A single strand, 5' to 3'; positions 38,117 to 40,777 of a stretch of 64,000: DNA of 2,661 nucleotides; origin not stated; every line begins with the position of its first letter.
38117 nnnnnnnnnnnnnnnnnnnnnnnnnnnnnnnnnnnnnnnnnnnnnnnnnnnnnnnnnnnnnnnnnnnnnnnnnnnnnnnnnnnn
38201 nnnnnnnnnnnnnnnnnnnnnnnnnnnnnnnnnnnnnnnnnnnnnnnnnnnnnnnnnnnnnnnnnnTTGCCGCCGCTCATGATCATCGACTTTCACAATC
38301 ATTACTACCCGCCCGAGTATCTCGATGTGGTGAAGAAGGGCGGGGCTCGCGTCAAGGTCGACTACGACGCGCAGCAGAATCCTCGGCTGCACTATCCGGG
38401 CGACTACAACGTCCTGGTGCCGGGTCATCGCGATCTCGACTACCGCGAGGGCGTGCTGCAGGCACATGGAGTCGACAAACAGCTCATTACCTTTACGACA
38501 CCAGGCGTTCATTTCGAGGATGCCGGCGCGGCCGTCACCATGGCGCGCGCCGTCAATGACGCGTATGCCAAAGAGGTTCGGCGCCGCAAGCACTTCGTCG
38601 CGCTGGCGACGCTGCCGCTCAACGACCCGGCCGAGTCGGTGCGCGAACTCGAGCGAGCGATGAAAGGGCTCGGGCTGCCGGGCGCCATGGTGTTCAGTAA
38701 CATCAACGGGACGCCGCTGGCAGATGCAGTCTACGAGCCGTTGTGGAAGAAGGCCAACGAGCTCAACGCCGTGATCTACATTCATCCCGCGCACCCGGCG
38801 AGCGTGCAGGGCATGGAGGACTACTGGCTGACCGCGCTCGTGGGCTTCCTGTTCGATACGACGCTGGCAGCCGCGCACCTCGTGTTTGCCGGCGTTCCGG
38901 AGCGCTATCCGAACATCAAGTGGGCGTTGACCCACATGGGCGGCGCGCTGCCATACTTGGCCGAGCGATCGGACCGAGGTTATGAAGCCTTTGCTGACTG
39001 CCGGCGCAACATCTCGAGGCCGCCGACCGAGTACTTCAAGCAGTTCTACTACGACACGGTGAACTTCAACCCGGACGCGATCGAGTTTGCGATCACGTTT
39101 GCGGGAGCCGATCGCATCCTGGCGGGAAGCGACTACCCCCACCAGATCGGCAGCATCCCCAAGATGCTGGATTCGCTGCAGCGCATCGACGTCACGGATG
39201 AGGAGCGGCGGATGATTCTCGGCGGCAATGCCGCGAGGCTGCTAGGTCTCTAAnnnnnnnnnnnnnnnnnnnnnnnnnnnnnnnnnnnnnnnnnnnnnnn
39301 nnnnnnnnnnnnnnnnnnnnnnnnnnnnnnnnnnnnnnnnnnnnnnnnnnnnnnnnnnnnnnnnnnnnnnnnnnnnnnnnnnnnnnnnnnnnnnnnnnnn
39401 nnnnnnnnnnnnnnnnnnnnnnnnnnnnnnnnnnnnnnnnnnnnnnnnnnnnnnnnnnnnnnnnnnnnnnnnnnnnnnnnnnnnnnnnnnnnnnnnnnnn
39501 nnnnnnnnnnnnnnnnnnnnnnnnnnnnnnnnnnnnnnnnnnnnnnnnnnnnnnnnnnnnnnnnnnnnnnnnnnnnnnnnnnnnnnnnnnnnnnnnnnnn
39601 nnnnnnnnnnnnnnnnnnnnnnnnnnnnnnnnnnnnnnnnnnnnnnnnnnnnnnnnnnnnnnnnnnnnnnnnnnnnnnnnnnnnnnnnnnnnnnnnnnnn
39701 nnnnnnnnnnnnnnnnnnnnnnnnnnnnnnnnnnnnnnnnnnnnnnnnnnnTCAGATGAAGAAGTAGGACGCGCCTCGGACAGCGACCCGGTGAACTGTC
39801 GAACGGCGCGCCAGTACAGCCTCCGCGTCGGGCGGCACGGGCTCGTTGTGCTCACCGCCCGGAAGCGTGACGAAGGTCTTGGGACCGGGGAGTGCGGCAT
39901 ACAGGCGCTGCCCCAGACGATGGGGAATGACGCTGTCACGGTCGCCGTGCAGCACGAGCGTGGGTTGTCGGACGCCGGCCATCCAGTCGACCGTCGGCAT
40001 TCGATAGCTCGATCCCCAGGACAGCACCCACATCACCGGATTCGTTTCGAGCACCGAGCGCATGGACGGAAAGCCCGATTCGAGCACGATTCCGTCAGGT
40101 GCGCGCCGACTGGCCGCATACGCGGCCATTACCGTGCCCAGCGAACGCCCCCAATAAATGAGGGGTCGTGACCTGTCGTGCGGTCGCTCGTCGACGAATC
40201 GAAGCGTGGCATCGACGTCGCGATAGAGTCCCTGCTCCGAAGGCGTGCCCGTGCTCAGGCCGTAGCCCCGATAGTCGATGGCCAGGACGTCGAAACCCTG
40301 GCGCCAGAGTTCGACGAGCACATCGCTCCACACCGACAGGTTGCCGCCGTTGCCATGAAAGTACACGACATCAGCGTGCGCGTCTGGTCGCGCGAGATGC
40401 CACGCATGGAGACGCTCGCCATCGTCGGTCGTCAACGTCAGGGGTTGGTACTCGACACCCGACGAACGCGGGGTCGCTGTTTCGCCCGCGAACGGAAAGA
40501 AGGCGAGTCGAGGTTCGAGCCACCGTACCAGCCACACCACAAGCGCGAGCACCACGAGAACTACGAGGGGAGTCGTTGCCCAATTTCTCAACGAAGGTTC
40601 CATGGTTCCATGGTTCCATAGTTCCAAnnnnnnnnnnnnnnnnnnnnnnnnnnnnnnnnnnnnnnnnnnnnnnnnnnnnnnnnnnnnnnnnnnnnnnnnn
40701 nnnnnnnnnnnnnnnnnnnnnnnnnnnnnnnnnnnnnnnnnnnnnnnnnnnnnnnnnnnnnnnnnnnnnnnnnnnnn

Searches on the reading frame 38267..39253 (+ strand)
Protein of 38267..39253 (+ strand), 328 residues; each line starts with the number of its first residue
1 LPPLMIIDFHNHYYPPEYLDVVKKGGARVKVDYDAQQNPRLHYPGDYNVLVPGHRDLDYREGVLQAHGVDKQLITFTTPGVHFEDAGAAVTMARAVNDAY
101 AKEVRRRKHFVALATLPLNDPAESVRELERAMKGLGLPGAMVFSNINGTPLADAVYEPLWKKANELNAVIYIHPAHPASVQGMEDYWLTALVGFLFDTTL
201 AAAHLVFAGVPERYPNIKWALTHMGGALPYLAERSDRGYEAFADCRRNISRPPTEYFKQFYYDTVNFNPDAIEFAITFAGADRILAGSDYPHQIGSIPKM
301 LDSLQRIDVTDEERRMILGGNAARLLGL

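Call 68: search_protein_families(library=pfam, proteins=[window:38267-39253:+])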
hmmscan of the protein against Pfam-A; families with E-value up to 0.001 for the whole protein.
window:38267-39253:+ (328 aa): 1 family
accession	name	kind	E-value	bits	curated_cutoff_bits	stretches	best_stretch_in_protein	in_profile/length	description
PF04909.20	Amidohydro_2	-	3.8e-39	135.6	26.4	1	7-328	1-289/289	Amidohydrolase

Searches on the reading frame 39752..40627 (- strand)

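Call 68: search_protein_families(library=pfam, proteins=[window:39752-40627:-])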
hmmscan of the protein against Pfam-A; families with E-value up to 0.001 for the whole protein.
window:39752-40627:- (291 aa): 4 families
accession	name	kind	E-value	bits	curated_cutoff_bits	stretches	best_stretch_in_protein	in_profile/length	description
PF12146.15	Hydrolase_4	-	3.7e-22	79.2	27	2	83-212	3-136/239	Serine aminopeptidase, S33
PF00561.26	Abhydrolase_1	-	2.1e-18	67.3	25.8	1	87-185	3-102/245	alpha/beta hydrolase fold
PF12697.13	Abhydrolase_6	-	1.3e-08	36.2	26.3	1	87-278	1-195/217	Alpha/beta hydrolase family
PF20434.5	BD-FAE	-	0.00036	20.5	26.8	0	220-246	189-215/215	BD-FAE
